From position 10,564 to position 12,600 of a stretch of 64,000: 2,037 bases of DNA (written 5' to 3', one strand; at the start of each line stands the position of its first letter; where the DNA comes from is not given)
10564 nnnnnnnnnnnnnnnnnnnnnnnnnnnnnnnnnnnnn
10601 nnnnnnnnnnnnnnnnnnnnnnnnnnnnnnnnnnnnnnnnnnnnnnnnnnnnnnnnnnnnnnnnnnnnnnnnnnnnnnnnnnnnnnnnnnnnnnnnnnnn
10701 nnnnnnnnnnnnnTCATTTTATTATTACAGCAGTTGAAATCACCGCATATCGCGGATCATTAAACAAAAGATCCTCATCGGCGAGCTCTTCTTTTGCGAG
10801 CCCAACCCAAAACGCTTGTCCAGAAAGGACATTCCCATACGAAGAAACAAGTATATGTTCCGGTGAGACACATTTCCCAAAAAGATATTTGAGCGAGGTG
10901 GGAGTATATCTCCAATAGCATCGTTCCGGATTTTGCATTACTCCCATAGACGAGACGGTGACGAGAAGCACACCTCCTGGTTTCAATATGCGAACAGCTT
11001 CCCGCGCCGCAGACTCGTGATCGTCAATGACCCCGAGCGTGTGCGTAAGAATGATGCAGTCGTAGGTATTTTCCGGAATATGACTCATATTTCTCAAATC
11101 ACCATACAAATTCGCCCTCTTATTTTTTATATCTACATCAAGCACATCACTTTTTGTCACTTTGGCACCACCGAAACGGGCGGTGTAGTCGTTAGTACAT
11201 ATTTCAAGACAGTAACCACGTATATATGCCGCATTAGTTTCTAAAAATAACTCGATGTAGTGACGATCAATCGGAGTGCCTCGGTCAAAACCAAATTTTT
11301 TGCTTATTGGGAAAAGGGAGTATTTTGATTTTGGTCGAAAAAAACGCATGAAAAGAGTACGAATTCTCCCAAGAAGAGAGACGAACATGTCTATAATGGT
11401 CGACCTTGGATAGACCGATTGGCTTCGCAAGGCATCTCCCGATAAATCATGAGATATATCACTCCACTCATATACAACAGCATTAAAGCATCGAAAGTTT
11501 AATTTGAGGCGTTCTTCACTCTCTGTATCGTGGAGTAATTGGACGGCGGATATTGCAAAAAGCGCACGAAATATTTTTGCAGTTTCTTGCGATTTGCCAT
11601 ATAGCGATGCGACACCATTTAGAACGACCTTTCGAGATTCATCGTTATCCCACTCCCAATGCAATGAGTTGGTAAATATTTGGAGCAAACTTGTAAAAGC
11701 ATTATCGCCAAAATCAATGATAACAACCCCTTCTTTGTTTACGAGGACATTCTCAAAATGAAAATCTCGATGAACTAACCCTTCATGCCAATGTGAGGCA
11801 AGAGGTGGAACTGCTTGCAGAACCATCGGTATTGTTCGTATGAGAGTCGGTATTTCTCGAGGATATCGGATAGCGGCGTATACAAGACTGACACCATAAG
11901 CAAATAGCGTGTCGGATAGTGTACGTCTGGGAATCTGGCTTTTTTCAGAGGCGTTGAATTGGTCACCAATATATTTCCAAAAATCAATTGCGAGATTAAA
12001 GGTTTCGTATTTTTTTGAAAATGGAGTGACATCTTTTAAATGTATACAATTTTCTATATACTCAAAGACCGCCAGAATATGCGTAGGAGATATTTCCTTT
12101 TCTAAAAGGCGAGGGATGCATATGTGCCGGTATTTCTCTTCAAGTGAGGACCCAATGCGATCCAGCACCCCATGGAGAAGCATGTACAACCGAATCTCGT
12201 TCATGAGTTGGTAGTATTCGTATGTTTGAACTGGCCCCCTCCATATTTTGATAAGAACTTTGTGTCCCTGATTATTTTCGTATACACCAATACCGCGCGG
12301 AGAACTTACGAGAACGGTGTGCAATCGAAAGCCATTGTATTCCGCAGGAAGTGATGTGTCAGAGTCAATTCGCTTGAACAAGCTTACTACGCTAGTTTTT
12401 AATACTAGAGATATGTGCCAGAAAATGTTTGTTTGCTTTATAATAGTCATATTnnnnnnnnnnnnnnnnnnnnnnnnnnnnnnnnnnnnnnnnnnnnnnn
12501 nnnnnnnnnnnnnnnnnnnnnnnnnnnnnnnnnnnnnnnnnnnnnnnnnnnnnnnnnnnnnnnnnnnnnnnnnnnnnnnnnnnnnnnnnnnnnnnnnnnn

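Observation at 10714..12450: Kinase-like + methyltransferase fusion inside the glycan operon, a possible WbdD-style chain-terminating capping enzyme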

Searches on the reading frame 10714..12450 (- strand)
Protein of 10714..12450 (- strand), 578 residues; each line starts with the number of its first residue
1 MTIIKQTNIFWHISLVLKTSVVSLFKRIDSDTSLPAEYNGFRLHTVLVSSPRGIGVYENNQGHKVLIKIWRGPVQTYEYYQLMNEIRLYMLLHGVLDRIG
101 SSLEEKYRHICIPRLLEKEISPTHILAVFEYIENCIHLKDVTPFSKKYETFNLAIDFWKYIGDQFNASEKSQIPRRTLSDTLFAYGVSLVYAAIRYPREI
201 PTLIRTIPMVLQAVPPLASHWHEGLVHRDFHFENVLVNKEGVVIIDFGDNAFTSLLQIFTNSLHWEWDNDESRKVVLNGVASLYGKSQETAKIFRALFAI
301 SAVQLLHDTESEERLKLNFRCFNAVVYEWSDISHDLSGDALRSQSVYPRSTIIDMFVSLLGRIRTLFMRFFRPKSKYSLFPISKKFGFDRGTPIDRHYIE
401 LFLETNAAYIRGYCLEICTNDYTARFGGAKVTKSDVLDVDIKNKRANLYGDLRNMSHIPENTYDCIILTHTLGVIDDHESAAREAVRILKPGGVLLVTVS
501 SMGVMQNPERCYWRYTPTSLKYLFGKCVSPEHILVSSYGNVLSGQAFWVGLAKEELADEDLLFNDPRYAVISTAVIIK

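Call 3: search_protein_families(library=pfam, proteins=[window:10714-12450:-], max_evalue=0.1)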
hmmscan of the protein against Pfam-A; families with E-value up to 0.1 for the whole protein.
window:10714-12450:- (578 aa): 10 families
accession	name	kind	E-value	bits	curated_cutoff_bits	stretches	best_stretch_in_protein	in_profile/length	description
PF08241.18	Methyltransf_11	-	1.4e-08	35.6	21.2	1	429-496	19-94/95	Methyltransferase domain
PF01636.29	APH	-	7.1e-07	29.7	23.2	1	211-270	159-216/239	Phosphotransferase enzyme family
PF13489.12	Methyltransf_23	-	1.5e-06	28.5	27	1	453-500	77-119/164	Methyltransferase domain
PF01209.24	Ubie_methyltran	-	0.00017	21.5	20.1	1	458-518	112-172/233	ubiE/COQ5 methyltransferase family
PF13649.12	Methyltransf_25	-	0.00063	20.8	27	1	449-493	52-97/97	Methyltransferase domain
PF08242.18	Methyltransf_12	-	0.0016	19.6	30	1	456-495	59-98/98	Methyltransferase domain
PF00069.31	Pkinase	-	0.0057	16.5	31.7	1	220-248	114-143/263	Protein kinase domain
PF19974.5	TCAD9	-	0.022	14.3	40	1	216-248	293-322/429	Ternary complex associated domain 9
PF01163.29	RIO1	-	0.025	14.6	22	1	222-248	123-149/187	RIO domain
PF13847.12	Methyltransf_31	-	0.028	14.5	27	1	453-501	61-113/145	Methyltransferase domain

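Call 4: search_protein_families(library=ncbifam, proteins=[window:10714-12450:-], max_evalue=1)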
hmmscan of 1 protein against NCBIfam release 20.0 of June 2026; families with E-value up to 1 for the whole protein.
window:10714-12450:- (578 aa): 27 families (the best 25 are shown)
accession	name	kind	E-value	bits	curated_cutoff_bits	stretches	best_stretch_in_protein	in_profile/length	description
NF001240.0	PRK00216.1-1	equivalog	4.9e-07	29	378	1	457-520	128-191/251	bifunctional demethylmenaquinone methyltransferase/2-methoxy-6-polyprenyl-1,4-benzoquinol methylase UbiE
NF001241.0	PRK00216.1-2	equivalog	0.00023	20.9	327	1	459-520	109-170/231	demethylmenaquinone methyltransferase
NF041536.1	ArsM_DUF2284_UU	exception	0.00078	17.9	575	1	457-498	140-181/459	arsenite methyltransferase/DUF2284 domain selenoprotein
NF041537.1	ArsM_AhpD_UU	exception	0.00096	18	510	1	457-498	140-181/345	arsenite methyltransferase/AhpD domain selenoprotein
NF001243.0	PRK00216.1-4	equivalog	0.0021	17.4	235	1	431-527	87-180/237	demethylmenaquinone methyltransferase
NF033483.0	PknB_PASTA_kin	equivalog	0.0028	16.7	450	1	209-248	115-152/563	Stk1 family PASTA domain-containing Ser/Thr kinase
NF052510.1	methyltran_MpqE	exception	0.0029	17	335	1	454-535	108-188/234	methyl-plastoquinone biosynthesis methyltransferase MpqE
NF047649.1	MTase_UXPK_star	exception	0.0032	16.5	460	1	458-498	142-182/283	methyltransferase/UXPK-star double selenoprotein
TIGR03724.2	arch_bud32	equivalog_domain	0.0037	16.8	125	1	221-251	101-132/193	KEOPS complex kinase/ATPase Bud32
NF045667.1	MTase_DVU1556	equivalog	0.0047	16.4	155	1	457-498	79-120/213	DVU_1556 family methyltransferase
TIGR02072.1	BioC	equivalog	0.0088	15.9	184.95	1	424-506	54-141/244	malonyl-ACP O-methyltransferase BioC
TIGR02752.1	MenG_heptapren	equivalog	0.0096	15.5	419.85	1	448-528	101-179/231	demethylmenaquinone methyltransferase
NF053615.1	SerThrKinAfsKStmc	equivalog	0.013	14.2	1300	1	218-249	126-157/809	protein serine/threonine kinase AfsK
NF011463.0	PRK14879.1-4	equivalog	0.017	14.5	188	1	222-255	132-165/237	Kae1-associated kinase Bud32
NF038151.1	lanthi_synth_III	equivalog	0.017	13.5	575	1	217-247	349-380/833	class III lanthionine synthetase LanKC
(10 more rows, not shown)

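Call 6: search_solved_structures(query=window:10714-12450:-, max_evalue=10, show_alignments=3)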
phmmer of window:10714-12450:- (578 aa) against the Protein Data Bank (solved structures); distinct sequences matched with E-value up to 10: 26.
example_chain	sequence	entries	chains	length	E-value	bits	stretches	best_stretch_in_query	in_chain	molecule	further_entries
1vlm_A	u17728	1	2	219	0.0034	19.1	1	448-500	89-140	SAM-dependent methyltransferase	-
1tqi_A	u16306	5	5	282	0.0053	18.5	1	206-249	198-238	conserved hypothetical protein | Rio2 serine kinase | Rio2 kinase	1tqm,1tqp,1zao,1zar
2gs9_A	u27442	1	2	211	0.023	16.3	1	458-499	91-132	Hypothetical protein TT1324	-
6uak_A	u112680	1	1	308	0.026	16.2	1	458-513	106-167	SAM dependent methyltransferase LahSB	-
2yqz_A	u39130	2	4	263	0.12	14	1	449-497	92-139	Hypothetical protein TTHA0223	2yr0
3dlc_A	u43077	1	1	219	0.16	13.6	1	430-553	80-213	Putative S-adenosyl-L-methionine-dependent Methyltransferase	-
4pne_A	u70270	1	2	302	0.19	13.3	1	458-498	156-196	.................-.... protein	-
8jyy_A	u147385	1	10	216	0.31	12.6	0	395-434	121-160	RCD-1-2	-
4agu_A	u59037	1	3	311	0.34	12.5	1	188-249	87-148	CYCLIN-DEPENDENT KINASE-LIKE 1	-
2w1z_A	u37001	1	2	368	0.4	12.2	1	207-245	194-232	ROP2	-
3i9f_A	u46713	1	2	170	0.69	11.5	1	451-497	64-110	Putative type 11 methyltransferase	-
4eoi_A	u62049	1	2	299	0.79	11.3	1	212-264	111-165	Cyclin-dependent kinase 2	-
4eoo_A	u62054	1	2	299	0.8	11.2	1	212-264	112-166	Cyclin-dependent kinase 2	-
4eon_A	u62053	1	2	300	0.81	11.2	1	212-264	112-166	Cyclin-dependent kinase 2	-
4eop_A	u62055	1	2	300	0.81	11.2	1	212-264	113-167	Cyclin-dependent kinase 2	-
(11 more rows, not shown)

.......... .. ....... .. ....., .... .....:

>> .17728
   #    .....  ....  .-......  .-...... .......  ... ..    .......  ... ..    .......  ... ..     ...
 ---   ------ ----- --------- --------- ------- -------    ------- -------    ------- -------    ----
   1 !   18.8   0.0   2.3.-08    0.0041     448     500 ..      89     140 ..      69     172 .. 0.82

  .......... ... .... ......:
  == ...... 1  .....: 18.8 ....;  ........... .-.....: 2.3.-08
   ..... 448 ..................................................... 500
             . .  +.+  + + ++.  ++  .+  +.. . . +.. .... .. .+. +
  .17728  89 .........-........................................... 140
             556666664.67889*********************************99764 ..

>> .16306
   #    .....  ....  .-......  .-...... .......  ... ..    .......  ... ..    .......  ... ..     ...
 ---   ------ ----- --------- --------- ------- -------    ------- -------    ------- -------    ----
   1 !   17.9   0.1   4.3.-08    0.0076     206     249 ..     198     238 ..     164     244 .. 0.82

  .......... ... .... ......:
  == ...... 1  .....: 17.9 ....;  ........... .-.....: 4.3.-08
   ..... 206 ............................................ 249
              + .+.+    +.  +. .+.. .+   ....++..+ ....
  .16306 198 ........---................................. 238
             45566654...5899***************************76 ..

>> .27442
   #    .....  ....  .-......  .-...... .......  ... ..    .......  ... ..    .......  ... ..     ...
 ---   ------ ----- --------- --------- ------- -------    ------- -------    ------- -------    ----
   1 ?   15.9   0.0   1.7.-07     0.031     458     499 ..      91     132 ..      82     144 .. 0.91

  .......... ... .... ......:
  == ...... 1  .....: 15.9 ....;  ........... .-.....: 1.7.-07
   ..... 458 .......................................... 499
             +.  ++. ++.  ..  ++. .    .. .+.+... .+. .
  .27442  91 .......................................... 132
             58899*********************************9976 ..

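Call 7: find_homologous_proteins(query=window:10714-12450:-, max_evalue=0.001)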
Query window:10714-12450:- (578 aa): 240 proteins with E <= 0.001 among 8000 candidates; the best 120 are listed.
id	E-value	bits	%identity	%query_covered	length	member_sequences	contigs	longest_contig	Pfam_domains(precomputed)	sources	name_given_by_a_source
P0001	0.0e+0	1282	100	96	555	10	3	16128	PF13489.13,PF08241.19,PF01636.30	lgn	-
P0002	1.6e-289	979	73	100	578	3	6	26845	PF01209.25,PF08241.19,PF01636.30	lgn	-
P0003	5.4e-287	971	72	100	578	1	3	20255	PF08241.19,PF01636.30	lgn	-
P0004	8.3e-225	766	59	97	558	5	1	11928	PF13489.13,PF13649.13,PF08241.19,PF01636.30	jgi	jgi:SAM-dependent methyltransferase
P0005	1.5e-209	715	55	99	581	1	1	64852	PF13489.13,PF13649.13,PF01209.25,PF08241.19,PF08242.19,PF01636.30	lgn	-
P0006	1.6e-196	672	52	100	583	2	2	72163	PF13489.13,PF08241.19,PF01636.30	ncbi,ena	ncbi:MAG: methyltransferase domain-containing protein [Patescibacteria group bacterium]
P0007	5.8e-129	449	55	59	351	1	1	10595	PF01636.30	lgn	-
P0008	1.2e-116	409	55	58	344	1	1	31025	PF01636.30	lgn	-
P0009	1.6e-92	329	36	98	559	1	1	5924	PF13489.13,PF01209.25,PF08241.19,PF01636.30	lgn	-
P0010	1.8e-92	329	37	90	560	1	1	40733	PF13489.13,PF08241.19,PF01636.30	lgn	-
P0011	2.7e-62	229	51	37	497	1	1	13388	PF13489.13,PF01522.27,PF08241.19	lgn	-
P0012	1.6e-61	227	47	39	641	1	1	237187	PF13847.13,PF13489.13,PF00534.27,PF13649.13,PF13439.13,PF08241.19,PF13692.13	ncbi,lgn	-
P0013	6.9e-60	221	50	38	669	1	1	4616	PF13489.13,PF08241.19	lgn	-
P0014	1.8e-50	190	48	35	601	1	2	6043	PF10111.15,PF13641.13,PF13649.13,PF00535.33,PF08241.19,PF08242.19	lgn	-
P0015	7.5e-48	181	48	35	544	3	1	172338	PF13489.13,PF10111.15,PF13641.13,PF00535.33,PF08241.19,PF08242.19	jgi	jgi:glycosyltransferase involved in cell wall biosynthesis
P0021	3.8e-45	173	48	34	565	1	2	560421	PF13489.13,PF10111.15,PF13506.14,PF13641.13,PF00535.33,PF08241.19,PF08242.19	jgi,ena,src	jgi:glycosyltransferase involved in cell wall biosynthesis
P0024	1.4e-44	171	46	33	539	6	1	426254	PF13847.13,PF13489.13,PF10111.15,PF13641.13,PF13649.13,PF00535.33,PF08241.19,PF08242.19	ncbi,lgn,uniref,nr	ncbi:glycosyltransferase [Pontibacter lucknowensis]|uniref:Methyltransferase domain-containing prote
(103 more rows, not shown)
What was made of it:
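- Checked: Six further clusters (P0002-6, P0009, P0010) have the same single ORF (call 7).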

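Call 19: find_encoding_contigs(protein=P0006, flank=10000, max_places=2)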
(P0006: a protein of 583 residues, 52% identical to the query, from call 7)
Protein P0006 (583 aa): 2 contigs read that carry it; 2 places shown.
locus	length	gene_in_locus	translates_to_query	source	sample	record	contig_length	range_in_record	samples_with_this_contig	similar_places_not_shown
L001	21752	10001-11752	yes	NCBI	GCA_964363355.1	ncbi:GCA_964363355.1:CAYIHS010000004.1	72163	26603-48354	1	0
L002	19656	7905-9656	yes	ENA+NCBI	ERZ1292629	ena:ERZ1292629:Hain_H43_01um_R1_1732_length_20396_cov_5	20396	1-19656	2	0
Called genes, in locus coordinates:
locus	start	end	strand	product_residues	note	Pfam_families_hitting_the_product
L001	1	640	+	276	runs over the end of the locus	PF00730:HhH-GPD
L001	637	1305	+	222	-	PF00174:Oxidored_molyb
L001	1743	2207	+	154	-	-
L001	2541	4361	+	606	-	PF00009:GTP_EFTU, PF01926:MMR_HSR1 (faint), PF03144:GTP_EFTU_D2 (weak), PF22042:EF-G_D2 (weak), PF14492:EFG_III (weak), PF00679:EFG_C, PF21018:BipA_C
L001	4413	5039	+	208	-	PF09335:VTT_dom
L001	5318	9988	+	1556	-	PF00535:Glycos_transf_2, PF13641:Glyco_tranf_2_3, PF13641:Glyco_tranf_2_3, PF13632:Glyco_trans_2_3, PF13439:Glyco_transf_4, PF20706:GT4-conflict, PF00534:Glycos_transf_1, PF13692:Glyco_trans_1_4, +3 more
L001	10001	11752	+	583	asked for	PF01636:APH (weak), PF13489:Methyltransf_23 (weak), PF08241:Methyltransf_11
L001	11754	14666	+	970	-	PF13439:Glyco_transf_4, PF13579:Glyco_trans_4_4 (weak), PF00534:Glycos_transf_1, PF13692:Glyco_trans_1_4, PF02585:PIG-L, PF00535:Glycos_transf_2, PF10111:Glyco_tranf_2_2 (weak), PF13641:Glyco_tranf_2_3, +1 more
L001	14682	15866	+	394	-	PF01118:Semialdhyde_dh, PF03435:Sacchrp_dh_NADP (faint), PF03447:NAD_binding_3, PF21135:DRL_cat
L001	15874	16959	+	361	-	PF01073:3Beta_HSD, PF01370:Epimerase, PF02719:Polysacc_synt_2, PF04321:RmlD_sub_bind, PF07993:NAD_binding_4, PF16363:GDP_Man_Dehyd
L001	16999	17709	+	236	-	PF00483:NTP_transferase, PF12804:NTP_transf_3 (weak)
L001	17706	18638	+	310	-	PF13641:Glyco_tranf_2_3, PF00535:Glycos_transf_2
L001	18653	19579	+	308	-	PF13641:Glyco_tranf_2_3 (weak), PF00535:Glycos_transf_2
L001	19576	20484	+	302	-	PF00535:Glycos_transf_2, PF13641:Glyco_tranf_2_3, PF13632:Glyco_trans_2_3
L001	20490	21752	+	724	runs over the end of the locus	PF00535:Glycos_transf_2, PF13641:Glyco_tranf_2_3, PF04230:PS_pyruv_trans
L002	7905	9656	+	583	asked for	PF01636:APH (weak), PF13489:Methyltransf_23 (weak), PF08241:Methyltransf_11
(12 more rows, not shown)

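Call 20: find_encoding_contigs(protein=P0010, flank=10000, max_places=2)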
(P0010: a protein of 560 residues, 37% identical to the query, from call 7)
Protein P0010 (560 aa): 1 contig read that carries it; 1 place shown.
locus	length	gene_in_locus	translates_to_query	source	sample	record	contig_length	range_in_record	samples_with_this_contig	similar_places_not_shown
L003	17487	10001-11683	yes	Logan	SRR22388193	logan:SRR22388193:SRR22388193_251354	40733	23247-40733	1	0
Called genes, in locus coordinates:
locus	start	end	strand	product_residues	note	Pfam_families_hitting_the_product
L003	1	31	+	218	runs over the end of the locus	PF01797:Y1_Tnp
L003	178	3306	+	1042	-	PF01674:Lipase_2 (weak), PF02450:LCAT, PF24096:DUF7379 (weak)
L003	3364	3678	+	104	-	-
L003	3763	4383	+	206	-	PF01471:PG_binding_1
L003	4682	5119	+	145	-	PF04138:GtrA_DPMS_TM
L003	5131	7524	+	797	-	PF00535:Glycos_transf_2, PF10111:Glyco_tranf_2_2, PF00535:Glycos_transf_2, PF13641:Glyco_tranf_2_3, PF13632:Glyco_trans_2_3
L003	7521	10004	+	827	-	PF01943:Polysacc_synt (weak), PF13439:Glyco_transf_4, PF13579:Glyco_trans_4_4, PF20706:GT4-conflict, PF00534:Glycos_transf_1, PF13692:Glyco_trans_1_4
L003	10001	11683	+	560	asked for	PF01636:APH, PF13489:Methyltransf_23 (weak), PF08241:Methyltransf_11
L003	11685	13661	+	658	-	PF13439:Glyco_transf_4, PF00534:Glycos_transf_1, PF13692:Glyco_trans_1_4, PF01522:Polysacc_deac_1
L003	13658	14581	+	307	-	PF00535:Glycos_transf_2, PF13641:Glyco_tranf_2_3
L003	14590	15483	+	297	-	PF00535:Glycos_transf_2, PF13641:Glyco_tranf_2_3, PF13632:Glyco_trans_2_3 (weak)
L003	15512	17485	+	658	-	?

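Call 21: predict_structure(alignment_id=A1)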
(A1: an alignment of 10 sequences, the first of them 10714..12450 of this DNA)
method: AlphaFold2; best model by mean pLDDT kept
length: 578 residues; sequences in the alignment: 10
mean_pLDDT: 75.0   pTM: 0.55
mean pLDDT of the five models: 75.0, 72.6, 71.8, 71.1, 66.9
residues with pLDDT >= 90: 154; 70-90: 246; 50-70: 78; < 50: 100
segments of 3 or more residues with pLDDT < 50: 1-28, 339-353, 360-391, 440-449, 471-476, 546-551
pLDDT, mean of each block of 10 residues (from residue 1): 31 43 42 85 85 85 93 76 89 93 91 94 92 91 89 91 92 84 79 69 87 88 84 89 87 89 88 89 86 91 74 76 87 67 35 49 42 28 30 70 90 79 79 65 47 75 86 56 88 89 62 70 88 85 48 56 67 90
secondary structure, 60 per line:
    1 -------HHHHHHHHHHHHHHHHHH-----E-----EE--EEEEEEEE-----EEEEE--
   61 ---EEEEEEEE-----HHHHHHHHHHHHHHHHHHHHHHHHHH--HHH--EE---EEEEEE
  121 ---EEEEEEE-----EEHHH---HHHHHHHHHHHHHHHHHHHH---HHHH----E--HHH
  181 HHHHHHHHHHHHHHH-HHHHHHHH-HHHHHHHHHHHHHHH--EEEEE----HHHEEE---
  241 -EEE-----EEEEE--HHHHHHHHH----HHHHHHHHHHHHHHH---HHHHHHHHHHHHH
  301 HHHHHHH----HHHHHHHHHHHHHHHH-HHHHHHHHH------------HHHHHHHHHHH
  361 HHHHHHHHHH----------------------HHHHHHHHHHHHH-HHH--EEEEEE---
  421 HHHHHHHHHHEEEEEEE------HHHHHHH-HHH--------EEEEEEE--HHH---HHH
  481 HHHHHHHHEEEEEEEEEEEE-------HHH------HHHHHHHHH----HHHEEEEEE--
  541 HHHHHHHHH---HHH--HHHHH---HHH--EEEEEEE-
elements in order: H8-25 E41-48 E54-58 E64-71 H77-102 E115-120 E124-130 H144-163 H167-170 H178-195 H197-204 H206-220 E223-227 E235-237 E242-244 E250-254 H257-265 H270-284 H288-307 H312-327 H329-337 H350-370 H393-405 E412-417 H421-430 E431-437 H444-450 E463-469 H478-488 E489-500 H517-525 E533-538 H541-549 H558-562 E571-577
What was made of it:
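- On WbdD family (O9a/O3-type terminator): The longest modelled helix is 26 residues (call 21).
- The inter-domain geometry of the model is unreliable (pTM 0.55; call 21).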
